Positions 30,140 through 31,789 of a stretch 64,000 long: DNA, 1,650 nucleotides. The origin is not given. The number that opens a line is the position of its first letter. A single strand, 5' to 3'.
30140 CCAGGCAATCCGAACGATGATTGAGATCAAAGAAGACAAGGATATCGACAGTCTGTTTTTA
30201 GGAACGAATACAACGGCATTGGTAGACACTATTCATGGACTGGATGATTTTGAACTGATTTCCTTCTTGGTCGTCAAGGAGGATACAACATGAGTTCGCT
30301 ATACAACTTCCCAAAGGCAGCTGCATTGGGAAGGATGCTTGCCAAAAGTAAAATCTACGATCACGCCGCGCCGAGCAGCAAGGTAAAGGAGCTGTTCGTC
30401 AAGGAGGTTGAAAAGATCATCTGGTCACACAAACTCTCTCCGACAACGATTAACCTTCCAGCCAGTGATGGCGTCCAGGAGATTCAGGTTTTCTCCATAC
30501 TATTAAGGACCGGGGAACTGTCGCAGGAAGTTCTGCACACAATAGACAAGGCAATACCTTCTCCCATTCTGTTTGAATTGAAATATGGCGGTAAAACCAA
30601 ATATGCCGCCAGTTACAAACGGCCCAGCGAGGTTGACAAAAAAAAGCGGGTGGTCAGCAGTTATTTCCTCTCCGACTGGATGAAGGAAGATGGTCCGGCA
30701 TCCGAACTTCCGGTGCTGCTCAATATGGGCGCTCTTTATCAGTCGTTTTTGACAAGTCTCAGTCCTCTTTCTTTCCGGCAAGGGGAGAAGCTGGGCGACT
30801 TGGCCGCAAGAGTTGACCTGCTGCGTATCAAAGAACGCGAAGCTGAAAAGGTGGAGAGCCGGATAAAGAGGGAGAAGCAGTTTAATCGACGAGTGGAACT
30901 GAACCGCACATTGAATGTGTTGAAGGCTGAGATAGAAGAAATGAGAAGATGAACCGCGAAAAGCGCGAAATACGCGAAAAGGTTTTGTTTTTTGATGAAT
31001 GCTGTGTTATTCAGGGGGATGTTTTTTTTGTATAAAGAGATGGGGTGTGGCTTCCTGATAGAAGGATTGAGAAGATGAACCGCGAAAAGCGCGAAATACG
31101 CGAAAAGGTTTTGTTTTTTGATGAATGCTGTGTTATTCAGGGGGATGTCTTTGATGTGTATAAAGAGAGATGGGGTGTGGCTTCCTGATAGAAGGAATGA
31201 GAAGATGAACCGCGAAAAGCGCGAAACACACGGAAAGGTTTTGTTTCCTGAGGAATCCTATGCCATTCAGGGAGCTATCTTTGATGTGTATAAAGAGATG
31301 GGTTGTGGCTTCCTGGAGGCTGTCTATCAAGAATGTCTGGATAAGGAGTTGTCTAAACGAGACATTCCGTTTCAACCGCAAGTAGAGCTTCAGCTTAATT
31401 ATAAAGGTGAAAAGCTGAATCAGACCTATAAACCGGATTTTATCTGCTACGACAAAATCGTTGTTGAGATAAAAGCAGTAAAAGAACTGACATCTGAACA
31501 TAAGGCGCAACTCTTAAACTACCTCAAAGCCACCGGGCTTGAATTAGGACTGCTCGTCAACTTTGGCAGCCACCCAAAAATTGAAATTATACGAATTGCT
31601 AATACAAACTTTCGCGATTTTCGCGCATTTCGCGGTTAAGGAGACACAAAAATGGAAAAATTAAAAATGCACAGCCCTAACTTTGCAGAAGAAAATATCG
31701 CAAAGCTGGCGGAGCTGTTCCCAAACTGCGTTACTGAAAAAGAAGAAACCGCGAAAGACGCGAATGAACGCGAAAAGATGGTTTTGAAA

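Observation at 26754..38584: Extended Type III-like operon: HTH / SNF2 helicase / DUF4391 / Mod / AlbA_2-HATPase / Res. Candidate multi-component defence system that fits no named system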

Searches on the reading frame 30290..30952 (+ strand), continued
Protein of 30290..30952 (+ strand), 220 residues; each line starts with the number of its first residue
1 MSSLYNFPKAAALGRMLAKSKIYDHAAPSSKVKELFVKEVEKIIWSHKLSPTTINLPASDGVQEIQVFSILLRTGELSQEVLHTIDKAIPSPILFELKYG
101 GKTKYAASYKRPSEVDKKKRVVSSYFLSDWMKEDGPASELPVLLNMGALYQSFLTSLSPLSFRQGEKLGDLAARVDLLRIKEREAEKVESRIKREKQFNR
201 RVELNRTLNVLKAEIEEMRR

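Call 70: search_protein_families(library=pfam, proteins=[L050:5174-6532:+, L021:3510-6650:+, L025:2839-6471:+, L031:3165-6161:+, L020:4347-6191:+, L022:4324-6324:+, L057:4935-6764:+, L004:13036-14694:+, L054:5271-6425:+, L026:5260-6393:+], max_evalue=0.001)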
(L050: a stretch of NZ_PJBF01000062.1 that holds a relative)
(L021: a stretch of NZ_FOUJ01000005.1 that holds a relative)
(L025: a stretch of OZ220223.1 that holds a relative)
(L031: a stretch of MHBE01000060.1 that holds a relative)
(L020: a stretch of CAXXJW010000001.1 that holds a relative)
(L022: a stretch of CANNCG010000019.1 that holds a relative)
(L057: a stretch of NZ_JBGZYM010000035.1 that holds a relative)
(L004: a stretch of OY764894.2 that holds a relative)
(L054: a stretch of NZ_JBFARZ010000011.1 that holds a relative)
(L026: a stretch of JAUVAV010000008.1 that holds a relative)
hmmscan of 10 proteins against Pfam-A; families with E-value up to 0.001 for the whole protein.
L050:5174-6532:+ (452 aa): 3 families
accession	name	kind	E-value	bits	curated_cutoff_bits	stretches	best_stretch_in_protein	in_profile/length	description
PF00589.27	Phage_integrase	-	5.8e-15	55.9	27.1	1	222-378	4-158/172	Phage integrase family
PF13356.12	Arm-DNA-bind_3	-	1.7e-13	51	27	1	9-95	3-82/83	Arm DNA-binding domain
PF22022.2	Phage_int_M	-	1.1e-10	42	27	1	108-206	1-94/96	Phage integrase central domain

L021:3510-6650:+ (1046 aa): 7 families
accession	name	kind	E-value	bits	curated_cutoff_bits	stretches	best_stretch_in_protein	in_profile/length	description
PF00580.27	UvrD-helicase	-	4.3e-68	230.3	23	1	33-313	1-270/271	UvrD/REP helicase N-terminal domain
PF13361.12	UvrD_C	-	8.9e-50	170.5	25.6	1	320-680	2-347/350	UvrD-like helicase C-terminal domain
PF12705.13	PDDEXK_1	-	6.3e-40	138.1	22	1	806-1041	1-247/247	PD-(D/E)XK nuclease superfamily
PF13245.12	AAA_19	-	2.7e-21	76.6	25.1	1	37-299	1-134/134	AAA domain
PF13538.12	UvrD_C_2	-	2.3e-11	43.8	27.4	1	657-679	30-52/52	UvrD-like helicase C-terminal domain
PF01443.25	Viral_helicase1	-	5.2e-07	30.1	21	0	251-406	53-206/228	Viral superfamily 1 RNA helicase core domain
PF13087.12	AAA_12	-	1.4e-05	25.2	27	0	596-679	138-191/195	AAA domain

L025:2839-6471:+ (1210 aa): 5 families
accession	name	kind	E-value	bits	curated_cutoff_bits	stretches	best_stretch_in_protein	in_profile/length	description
PF02836.23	Glyco_hydro_2_C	-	4.5e-95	318.7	21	1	467-768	2-301/302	Glycosyl hydrolases family 2, TIM barrel domain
PF02929.23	Bgal_small_N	-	2.7e-67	227.5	25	1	908-1178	4-248/248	Beta galactosidase small chain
PF02837.24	Glyco_hydro_2_N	-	1.4e-34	119.9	28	1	154-340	3-169/169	Glycosyl hydrolases family 2, sugar binding domain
PF16353.11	LacZ_4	-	5.6e-17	62.2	27.3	1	777-868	1-87/87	Beta-galactosidase, domain 4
PF00703.27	Glyco_hydro_2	-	2e-10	41.8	23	1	342-442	1-97/109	Glycosyl hydrolases family 2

L031:3165-6161:+ (998 aa): 8 families
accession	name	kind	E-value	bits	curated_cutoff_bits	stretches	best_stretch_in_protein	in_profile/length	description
PF08751.17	TrwC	-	2.5e-56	191.8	25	1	9-280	3-260/286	TrwC relaxase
PF13604.12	AAA_30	-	3.7e-36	125.1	27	1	469-678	1-190/191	AAA domain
PF13245.12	AAA_19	-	1e-12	48.8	25.1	1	475-614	2-132/134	AAA domain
PF13086.12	AAA_11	-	2.1e-09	38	27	1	469-539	1-77/257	AAA domain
PF05970.20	PIF1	-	2e-08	34.6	25.9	1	469-596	1-127/223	PIF1-like helicase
PF22232.2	TraI_hel_assoc_N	-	2.4e-05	25.3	27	0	493-604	1-97/99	TraI helicase-associated ssDNA bd, N-terminal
PF01443.25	Viral_helicase1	-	3.8e-05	24.1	21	0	840-910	153-227/228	Viral superfamily 1 RNA helicase core domain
PF13401.12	AAA_22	-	0.00013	22.8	27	1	485-599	4-115/130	AAA domain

L020:4347-6191:+ (614 aa): 15 families
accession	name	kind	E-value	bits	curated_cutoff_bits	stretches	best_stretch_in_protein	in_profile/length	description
PF13604.12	AAA_30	-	2.9e-19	70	27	1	197-382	7-185/191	AAA domain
PF01443.25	Viral_helicase1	-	2.1e-17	64.1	21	2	211-344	2-121/228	Viral superfamily 1 RNA helicase core domain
PF13245.12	AAA_19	-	1.7e-12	48.1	25.1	1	205-321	9-130/134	AAA domain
PF13538.12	UvrD_C_2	-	4.1e-11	43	27.4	1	538-582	2-49/52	UvrD-like helicase C-terminal domain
PF09848.15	SLFN-g3_helicase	-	9.3e-08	32.2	24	1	208-326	2-133/354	Schlafen group 3, DNA/RNA helicase domain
PF00004.35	AAA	-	1.3e-07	32.5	21.2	1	211-324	2-115/131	ATPase family associated with various cellular activities (AAA)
PF00580.27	UvrD-helicase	-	9.9e-06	25.9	23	0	206-255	12-67/271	UvrD/REP helicase N-terminal domain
PF01637.24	ATPase_2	-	3e-05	24.4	33.2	1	205-320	18-122/225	ATPase domain predominantly from Archaea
PF13191.12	AAA_16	-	3.6e-05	24.8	32.6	1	205-246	22-63/167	AAA ATPase domain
PF13479.12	AAA_24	-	9.7e-05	22.7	27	1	209-300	4-89/195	AAA domain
PF13086.12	AAA_11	-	0.00026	21.3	27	1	195-255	5-74/257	AAA domain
PF13173.12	AAA_14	-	0.00027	21.4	27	0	207-289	2-76/129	AAA domain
PF02689.20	Herpes_Helicase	-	0.00036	19.1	27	0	157-260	16-109/808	Helicase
PF07728.20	AAA_5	-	0.00045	20.7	22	0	211-303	3-90/139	AAA domain (dynein-related subfamily)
PF03193.22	RsgA_GTPase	-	0.00086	19.6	30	0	195-229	95-128/174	RsgA GTPase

L022:4324-6324:+ (666 aa): 5 families
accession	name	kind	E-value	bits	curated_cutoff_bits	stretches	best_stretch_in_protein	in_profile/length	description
PF17764.6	PriA_3primeBD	-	2.7e-14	53.2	22.7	1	13-115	1-94/96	3'DNA-binding domain (3'BD)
PF00270.35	DEAD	-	3.8e-13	50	26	1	139-298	1-161/167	DEAD/DEAH box helicase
PF18074.6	PriA_C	-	1.6e-12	48.5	26.9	1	571-662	1-95/95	Primosomal protein N C-terminal domain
PF04851.21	ResIII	-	7e-10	39.5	22.5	1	138-298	4-163/164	Type III restriction enzyme, res subunit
PF00271.37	Helicase_C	-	2.1e-06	28.4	23.5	1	453-526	46-108/110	Helicase conserved C-terminal domain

L057:4935-6764:+ (609 aa): 2 families
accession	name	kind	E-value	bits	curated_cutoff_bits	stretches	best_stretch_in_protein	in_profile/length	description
PF03235.19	GmrSD_N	-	1.3e-33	117.3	33.2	1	11-208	2-199/199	GmrSD restriction endonuclease, N-terminal domain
PF07510.16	GmrSD_C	-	3.1e-09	37.3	23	1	504-594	43-135/138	GmrSD restriction endonucleases, C-terminal domain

L004:13036-14694:+ (552 aa): 2 families
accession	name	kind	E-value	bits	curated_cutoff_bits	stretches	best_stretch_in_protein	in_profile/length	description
PF04326.19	SLFN_AlbA_2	-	2.4e-17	64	25.3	1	18-140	1-116/118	Schlafen, AlbA_2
PF13749.12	HATPase_c_4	-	1.8e-08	34.7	26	1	324-396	14-85/89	Putative ATP-dependent DNA helicase recG C-terminal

L054:5271-6425:+ (384 aa): 9 families
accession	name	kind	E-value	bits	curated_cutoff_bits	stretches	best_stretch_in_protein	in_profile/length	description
PF12146.15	Hydrolase_4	-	8.7e-13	48.6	27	1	210-268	59-116/239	Serine aminopeptidase, S33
PF00326.27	Peptidase_S9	-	1.2e-11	44.9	22.6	1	175-383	8-211/213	Prolyl oligopeptidase family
PF12697.13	Abhydrolase_6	-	2e-11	45.4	26.3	1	158-363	2-208/217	Alpha/beta hydrolase family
PF00561.26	Abhydrolase_1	-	1.2e-10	41.9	25.8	1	224-268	67-109/245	alpha/beta hydrolase fold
PF02230.22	Abhydrolase_2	-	8.8e-07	29.4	23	0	217-246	98-125/217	Phospholipase/Carboxylesterase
PF20434.5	BD-FAE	-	3.4e-05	23.9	26.8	0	318-344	187-213/215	BD-FAE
PF07859.19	Abhydrolase_3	-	0.0001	22.6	25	1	224-268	69-115/210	alpha/beta hydrolase fold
PF01738.24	DLH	-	0.00025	21.1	21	0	210-248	78-119/217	Dienelactone hydrolase family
PF03959.19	FSH1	-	0.00046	20.4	21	0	227-360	102-200/211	Serine hydrolase (FSH1)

L026:5260-6393:+ (377 aa): 2 families
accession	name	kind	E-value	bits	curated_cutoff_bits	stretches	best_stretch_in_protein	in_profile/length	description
PF06250.17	YhcG_C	-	3.7e-54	183.3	32.5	1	211-360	3-152/157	YhcG PDDEXK nuclease domain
PF17761.7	DUF1016_N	-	4.5e-25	88.8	32.8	1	24-185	8-137/137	DUF1016 N-terminal domain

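Call 89: search_protein_families(library=pfam, proteins=[L057:10641-12437:+, L057:12415-14643:+, L057:2922-3503:+, L057:3508-4935:+, L057:1021-2907:+, L030:10642-11694:+, L008:10659-11069:+, L008:11520-12863:+], max_evalue=0.001)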
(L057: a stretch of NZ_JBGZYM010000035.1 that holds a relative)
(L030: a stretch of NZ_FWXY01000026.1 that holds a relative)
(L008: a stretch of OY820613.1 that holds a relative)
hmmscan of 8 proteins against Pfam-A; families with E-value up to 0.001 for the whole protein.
L057:10641-12437:+ (598 aa): 7 families
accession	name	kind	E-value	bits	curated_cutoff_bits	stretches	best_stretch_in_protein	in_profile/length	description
PF13175.12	AAA_15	-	2.1e-27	97.2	32.1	2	150-333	196-373/374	AAA ATPase domain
PF13304.12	AAA_21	-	1.5e-17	65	27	2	195-333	181-302/304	AAA domain, putative AbiEii toxin, Type IV TA system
PF20469.4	OLD-like_TOPRIM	-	4.1e-14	53.3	23.2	1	380-449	1-67/67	Overcoming lysogenization defect protein-like, TOPRIM domain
PF11398.14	DUF2813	-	6.5e-10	39.4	21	1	35-342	24-333/372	Protein of unknown function (DUF2813)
PF02463.25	SMC_N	-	6.5e-10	39.2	40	1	25-70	16-61/220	RecF/RecN/SMC N terminal domain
PF13476.12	AAA_23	-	6.4e-07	30.6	27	1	5-215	1-176/201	AAA domain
PF13555.12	AAA_29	-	6.4e-06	26.3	27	1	31-59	19-48/61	P-loop containing region of AAA domain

L057:12415-14643:+ (742 aa): 2 families
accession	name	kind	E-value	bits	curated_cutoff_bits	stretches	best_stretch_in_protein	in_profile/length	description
PF00580.27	UvrD-helicase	-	7e-20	72.3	23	1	38-354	15-254/271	UvrD/REP helicase N-terminal domain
PF13245.12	AAA_19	-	4e-10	40.4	25.1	0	39-89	14-61/134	AAA domain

L057:2922-3503:+ (193 aa): 1 family
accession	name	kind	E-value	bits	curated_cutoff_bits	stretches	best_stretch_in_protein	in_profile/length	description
PF20815.3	GIY_YIG_2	-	5.8e-22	78.7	22.4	1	29-163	3-139/153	GIY-YIG catalytic domain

L057:3508-4935:+ (475 aa): 2 families
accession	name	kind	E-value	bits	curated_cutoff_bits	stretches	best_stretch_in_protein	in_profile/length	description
PF25202.1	DUF7834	-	1.1e-47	163.3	27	1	189-439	1-227/235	Family of unknown function (DUF7834)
PF03235.19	GmrSD_N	-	9.5e-33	114.4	33.2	1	16-178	9-198/199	GmrSD restriction endonuclease, N-terminal domain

L057:1021-2907:+ (628 aa): 2 families
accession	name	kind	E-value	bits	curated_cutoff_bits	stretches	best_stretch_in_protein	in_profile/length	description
PF01555.25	N6_N4_Mtase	-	6.9e-37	128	26.7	1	117-441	1-206/221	DNA methylase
PF01765.24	RRF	-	0.00023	21.5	29.7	1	424-484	68-127/164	Ribosome recycling factor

L030:10642-11694:+ (350 aa): 1 family
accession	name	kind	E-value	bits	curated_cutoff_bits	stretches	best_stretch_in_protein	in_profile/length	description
PF13310.11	Virulence_RhuM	-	1.7e-112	375.3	33.7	1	75-320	1-246/252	Virulence protein RhuM family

L008:10659-11069:+ (136 aa): 1 family
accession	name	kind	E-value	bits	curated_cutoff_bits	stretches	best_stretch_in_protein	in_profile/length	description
PF04383.19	KilA-N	-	6.7e-20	71.4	23.8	1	19-132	12-97/107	KilA-N domain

L008:11520-12863:+ (447 aa): 3 families
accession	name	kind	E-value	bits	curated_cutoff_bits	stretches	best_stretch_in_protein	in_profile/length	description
PF05598.16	DUF772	-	9.7e-16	58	23.1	1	54-126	1-71/74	Transposase domain (DUF772)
PF01609.27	DDE_Tnp_1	-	2.3e-09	37.8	23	1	281-413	28-200/200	Transposase DDE domain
PF13751.12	DDE_Tnp_1_6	-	2e-08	35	25.1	1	335-416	40-124/125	Transposase DDE domain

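Call 90: fold_search(model_id=the predicted structure, library=viral)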
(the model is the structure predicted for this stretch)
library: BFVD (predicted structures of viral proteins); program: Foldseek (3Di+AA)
matches with E <= 10: 547; with E <= 0.001: 0
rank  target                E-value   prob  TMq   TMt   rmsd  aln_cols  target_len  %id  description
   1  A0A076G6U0            4.0e-02  0.33  0.20  0.16   9.5       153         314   11  Exopolyphosphatase [Bacillus phage Bobb]
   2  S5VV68                9.3e-02  0.12  0.13  0.07  18.1       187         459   12  Uncharacterized protein [Pseudomonas phage PaBG]
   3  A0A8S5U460            1.1e-01  0.16  0.16  0.19  14.8       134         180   11  Uncharacterized protein [Siphoviridae sp. ct6GI21]
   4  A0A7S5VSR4            1.5e-01  0.91  0.23  0.08   9.5       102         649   25  (no name in the UniProt tables at hand)
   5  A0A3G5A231            1.5e-01  0.38  0.17  0.10   5.0        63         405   11  Disease resistance R13L4/SHOC-2-like LRR domain-containing protein [Harvfovirus sp.]
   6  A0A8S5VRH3            1.9e-01  0.41  0.19  0.12   8.6        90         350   11  (no name in the UniProt tables at hand)
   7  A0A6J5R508            2.0e-01  0.14  0.19  0.20  19.4       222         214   10  Essential recombination function protein [uncultured Caudovirales phage]
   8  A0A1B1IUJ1            2.3e-01  0.06  0.10  0.07  14.9       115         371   12  (no name in the UniProt tables at hand)
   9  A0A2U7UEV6            2.6e-01  0.12  0.20  0.10  14.0       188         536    7  DUF5898 domain-containing protein [Pandoravirus macleodensis]
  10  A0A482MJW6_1          2.8e-01  0.44  0.23  0.07  17.8       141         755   13  Uncharacterized protein [Nodularia phage vB_NspS-kac68v162]
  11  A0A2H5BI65            2.8e-01  0.10  0.20  0.19  18.4       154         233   12  Uncharacterized protein [Erwinia phage vB_EamM_Bosolaphorus]
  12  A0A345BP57            3.1e-01  0.07  0.11  0.08  17.6        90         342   17  (no name in the UniProt tables at hand)
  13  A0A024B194            3.3e-01  0.18  0.15  0.11   3.6        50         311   16  Exopolyphosphatase [Bacillus phage Hakuna]
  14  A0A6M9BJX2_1          3.3e-01  0.07  0.15  0.04  18.4       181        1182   16  RNA-directed RNA polymerase [Kummerowia striata picorna-like virus]
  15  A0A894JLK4            3.7e-01  0.08  0.11  0.12   8.0        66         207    8  (no name in the UniProt tables at hand)
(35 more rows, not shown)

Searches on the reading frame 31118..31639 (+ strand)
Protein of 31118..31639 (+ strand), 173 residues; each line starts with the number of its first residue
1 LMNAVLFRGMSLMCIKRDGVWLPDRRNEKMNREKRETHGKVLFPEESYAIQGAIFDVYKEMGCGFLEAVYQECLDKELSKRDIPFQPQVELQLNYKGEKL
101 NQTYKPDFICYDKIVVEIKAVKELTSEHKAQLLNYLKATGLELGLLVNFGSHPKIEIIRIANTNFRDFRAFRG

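Call 3: search_protein_families(library=pfam, proteins=[window:31118-31639:+], max_evalue=0.01)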
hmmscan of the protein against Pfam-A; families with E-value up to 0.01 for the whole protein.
window:31118-31639:+ (173 aa): 2 families
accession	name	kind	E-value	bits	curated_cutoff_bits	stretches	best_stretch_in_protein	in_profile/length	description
PF13366.12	PDDEXK_3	-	3.1e-44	150.5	22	1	45-160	2-117/117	PD-(D/E)XK nuclease superfamily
PF05367.17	Phage_endo_I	-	0.0064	16.6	29.1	1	76-168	25-112/149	Phage endonuclease I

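Call 4: search_protein_families(library=padloc, proteins=[window:31118-31639:+], max_evalue=0.001)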
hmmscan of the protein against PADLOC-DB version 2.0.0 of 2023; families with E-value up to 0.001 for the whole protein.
window:31118-31639:+ (173 aa): 0 families

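Call 5: search_protein_families(library=ncbifam, proteins=[window:31118-31639:+], max_evalue=0.001)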
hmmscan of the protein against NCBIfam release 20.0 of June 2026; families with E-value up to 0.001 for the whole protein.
window:31118-31639:+ (173 aa): 1 family
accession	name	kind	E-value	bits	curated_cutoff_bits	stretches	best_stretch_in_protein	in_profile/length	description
TIGR04256.1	GxxExxY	subfamily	2.9e-43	146.9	35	1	46-160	2-115/116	GxxExxY protein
